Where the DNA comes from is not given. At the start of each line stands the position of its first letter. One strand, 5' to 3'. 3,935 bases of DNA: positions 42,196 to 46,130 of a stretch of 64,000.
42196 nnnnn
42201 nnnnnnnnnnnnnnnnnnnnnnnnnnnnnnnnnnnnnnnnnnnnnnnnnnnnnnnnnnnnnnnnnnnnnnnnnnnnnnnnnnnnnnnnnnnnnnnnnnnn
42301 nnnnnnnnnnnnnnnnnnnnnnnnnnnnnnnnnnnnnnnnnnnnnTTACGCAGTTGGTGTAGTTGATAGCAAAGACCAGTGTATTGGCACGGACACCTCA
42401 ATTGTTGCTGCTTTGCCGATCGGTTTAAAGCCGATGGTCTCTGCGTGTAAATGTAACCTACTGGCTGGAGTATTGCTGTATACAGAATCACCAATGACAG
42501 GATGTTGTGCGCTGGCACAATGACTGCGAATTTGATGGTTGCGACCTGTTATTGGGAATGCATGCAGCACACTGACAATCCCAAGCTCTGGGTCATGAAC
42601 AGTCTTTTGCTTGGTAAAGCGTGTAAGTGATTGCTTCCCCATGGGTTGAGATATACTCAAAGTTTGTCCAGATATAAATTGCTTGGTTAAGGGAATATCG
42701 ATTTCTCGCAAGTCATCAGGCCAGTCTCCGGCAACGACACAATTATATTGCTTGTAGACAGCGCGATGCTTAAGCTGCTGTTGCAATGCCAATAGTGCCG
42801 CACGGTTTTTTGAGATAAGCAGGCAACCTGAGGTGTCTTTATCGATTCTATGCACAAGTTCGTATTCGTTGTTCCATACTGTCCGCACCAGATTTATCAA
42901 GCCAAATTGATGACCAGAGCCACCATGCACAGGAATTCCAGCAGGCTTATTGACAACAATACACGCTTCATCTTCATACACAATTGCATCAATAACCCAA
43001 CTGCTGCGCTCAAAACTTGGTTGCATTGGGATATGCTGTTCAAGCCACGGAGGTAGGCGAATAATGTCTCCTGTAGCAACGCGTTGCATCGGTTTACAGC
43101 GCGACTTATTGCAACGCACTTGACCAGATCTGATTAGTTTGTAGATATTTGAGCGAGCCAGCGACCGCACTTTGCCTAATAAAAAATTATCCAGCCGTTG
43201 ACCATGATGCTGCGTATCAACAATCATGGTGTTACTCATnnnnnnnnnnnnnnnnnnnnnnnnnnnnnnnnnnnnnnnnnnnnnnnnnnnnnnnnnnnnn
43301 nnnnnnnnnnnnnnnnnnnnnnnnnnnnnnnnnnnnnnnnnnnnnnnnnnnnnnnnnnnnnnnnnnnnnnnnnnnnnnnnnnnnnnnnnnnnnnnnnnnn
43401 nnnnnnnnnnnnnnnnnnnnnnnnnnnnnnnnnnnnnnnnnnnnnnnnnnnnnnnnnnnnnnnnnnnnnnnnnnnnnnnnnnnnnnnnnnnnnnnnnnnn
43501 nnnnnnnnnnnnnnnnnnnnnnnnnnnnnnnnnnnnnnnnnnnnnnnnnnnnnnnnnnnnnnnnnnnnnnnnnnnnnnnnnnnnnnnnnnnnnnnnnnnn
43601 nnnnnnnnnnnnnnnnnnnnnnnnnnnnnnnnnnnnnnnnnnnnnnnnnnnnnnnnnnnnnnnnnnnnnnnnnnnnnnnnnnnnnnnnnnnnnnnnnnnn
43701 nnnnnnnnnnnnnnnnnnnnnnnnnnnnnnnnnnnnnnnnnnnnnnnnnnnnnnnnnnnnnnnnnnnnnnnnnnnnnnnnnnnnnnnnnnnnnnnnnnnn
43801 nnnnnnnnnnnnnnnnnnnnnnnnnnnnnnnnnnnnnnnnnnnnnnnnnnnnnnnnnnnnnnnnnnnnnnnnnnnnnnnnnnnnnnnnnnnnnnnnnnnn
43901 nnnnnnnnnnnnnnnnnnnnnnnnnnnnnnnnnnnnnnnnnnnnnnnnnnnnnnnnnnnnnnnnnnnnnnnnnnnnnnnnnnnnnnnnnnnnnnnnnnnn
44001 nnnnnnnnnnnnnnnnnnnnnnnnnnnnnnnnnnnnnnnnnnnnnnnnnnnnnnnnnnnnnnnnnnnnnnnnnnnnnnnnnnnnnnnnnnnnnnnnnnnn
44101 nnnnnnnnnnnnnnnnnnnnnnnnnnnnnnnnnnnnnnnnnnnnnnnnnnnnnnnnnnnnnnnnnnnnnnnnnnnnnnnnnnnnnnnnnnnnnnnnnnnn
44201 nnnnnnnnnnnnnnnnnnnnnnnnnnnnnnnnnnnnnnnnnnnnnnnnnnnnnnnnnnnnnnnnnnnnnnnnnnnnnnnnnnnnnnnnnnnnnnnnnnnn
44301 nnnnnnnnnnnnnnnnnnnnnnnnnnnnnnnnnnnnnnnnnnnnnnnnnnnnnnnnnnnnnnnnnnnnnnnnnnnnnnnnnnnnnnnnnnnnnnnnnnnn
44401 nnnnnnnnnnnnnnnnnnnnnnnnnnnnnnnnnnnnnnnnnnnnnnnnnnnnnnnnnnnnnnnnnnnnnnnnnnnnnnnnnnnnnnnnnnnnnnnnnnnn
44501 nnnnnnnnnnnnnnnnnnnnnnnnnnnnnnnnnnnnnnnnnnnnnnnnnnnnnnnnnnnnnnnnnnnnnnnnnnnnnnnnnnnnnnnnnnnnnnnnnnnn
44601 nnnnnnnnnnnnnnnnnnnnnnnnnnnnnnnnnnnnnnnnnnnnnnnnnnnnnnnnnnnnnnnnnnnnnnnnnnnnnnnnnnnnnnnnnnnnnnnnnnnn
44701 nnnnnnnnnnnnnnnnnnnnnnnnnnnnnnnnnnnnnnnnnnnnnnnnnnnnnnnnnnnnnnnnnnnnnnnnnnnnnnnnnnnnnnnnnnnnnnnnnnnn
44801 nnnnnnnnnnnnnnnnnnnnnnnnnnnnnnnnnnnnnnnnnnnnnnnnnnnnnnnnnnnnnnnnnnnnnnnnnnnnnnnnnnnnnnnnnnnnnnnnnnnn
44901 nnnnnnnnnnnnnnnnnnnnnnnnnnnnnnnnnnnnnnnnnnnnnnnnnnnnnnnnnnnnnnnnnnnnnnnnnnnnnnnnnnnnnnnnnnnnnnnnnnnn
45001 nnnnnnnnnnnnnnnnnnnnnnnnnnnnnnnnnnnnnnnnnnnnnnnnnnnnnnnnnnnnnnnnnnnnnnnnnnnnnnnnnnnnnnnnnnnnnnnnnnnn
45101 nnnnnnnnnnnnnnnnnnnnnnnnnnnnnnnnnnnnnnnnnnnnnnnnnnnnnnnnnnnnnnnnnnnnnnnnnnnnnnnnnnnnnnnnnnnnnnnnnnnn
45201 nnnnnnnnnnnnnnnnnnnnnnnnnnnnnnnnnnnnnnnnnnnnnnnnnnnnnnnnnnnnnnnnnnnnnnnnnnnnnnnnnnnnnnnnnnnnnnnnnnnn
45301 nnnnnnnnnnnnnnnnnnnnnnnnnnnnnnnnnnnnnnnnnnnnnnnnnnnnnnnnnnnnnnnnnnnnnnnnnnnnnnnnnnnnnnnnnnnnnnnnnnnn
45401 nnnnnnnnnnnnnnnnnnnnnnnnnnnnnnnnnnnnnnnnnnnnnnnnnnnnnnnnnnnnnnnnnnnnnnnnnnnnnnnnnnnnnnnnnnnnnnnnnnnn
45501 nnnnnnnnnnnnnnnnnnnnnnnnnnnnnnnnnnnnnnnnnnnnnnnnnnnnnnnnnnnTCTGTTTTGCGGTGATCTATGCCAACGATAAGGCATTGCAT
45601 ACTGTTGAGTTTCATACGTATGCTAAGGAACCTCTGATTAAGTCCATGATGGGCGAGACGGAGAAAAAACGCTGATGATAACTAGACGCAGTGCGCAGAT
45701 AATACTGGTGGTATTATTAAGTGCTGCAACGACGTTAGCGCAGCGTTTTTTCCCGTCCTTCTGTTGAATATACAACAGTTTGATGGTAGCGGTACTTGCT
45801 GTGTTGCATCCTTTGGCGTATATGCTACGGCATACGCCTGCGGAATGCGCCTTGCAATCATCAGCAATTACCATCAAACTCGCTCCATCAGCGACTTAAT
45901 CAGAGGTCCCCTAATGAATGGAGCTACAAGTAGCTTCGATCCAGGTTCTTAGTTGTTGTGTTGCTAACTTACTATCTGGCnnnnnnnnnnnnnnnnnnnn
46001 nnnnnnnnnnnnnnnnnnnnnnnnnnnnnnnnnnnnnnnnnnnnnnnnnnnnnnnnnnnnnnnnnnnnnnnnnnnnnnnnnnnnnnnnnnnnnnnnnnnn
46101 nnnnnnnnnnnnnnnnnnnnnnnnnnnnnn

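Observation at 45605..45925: MITE copy 4 splits a tightly linked plsC-hemA pair and sits on the stop codon of one and the start region of the other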

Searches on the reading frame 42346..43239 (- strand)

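Call 5: search_protein_families(library=ncbifam, proteins=[window:42346-43239:-])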
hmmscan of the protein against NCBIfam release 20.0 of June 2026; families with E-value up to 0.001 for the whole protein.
window:42346-43239:- (297 aa): 6 families
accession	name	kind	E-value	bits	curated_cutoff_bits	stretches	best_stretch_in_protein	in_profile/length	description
NF008249.0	PRK11025.1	equivalog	1.1e-62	211.7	378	1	6-287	12-303/317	23S rRNA pseudouridine(955/2504/2580) synthase RluC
TIGR00005.1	rluA_subfam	subfamily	1.3e-60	205.2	192.7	1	11-286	3-286/298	RluA family pseudouridine synthase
NF008385.0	PRK11180.1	equivalog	1.2e-30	107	351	1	4-258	8-257/325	23S rRNA pseudouridine(1911/1915/1917) synthase RluD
NF007543.0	PRK10158.1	equivalog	3.6e-22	79.1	286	1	81-271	13-202/219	bifunctional tRNA pseudouridine(32) synthase/23S rRNA pseudouridine(746) synthase RluA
NF008321.0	PRK11112.1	equivalog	1.1e-21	77.3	328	1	86-262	4-189/257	tRNA pseudouridine(65) synthase TruC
TIGR01621.1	RluA-like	hypoth_equivalog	7.7e-20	71.1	222.3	1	86-277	4-189/217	TIGR01621 family pseudouridine synthase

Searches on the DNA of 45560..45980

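Call 38: search_rna_families(source=window, start=45560, end=45980, threshold=evalue, max_evalue=10)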
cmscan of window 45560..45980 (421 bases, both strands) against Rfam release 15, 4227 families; matches with E-value up to 10: 2.
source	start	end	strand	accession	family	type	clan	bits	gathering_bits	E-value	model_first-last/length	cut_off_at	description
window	45877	45925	+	RF02977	THF-II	Cis-reg;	-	14.2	41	4.7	7-32/39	no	THF-II riboswitch (folE RNA)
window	45595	45626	+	RF01046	WLE3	Cis-reg;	-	13.7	50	4.8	4-41/44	no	Wingless localisation element 3 (WLE3)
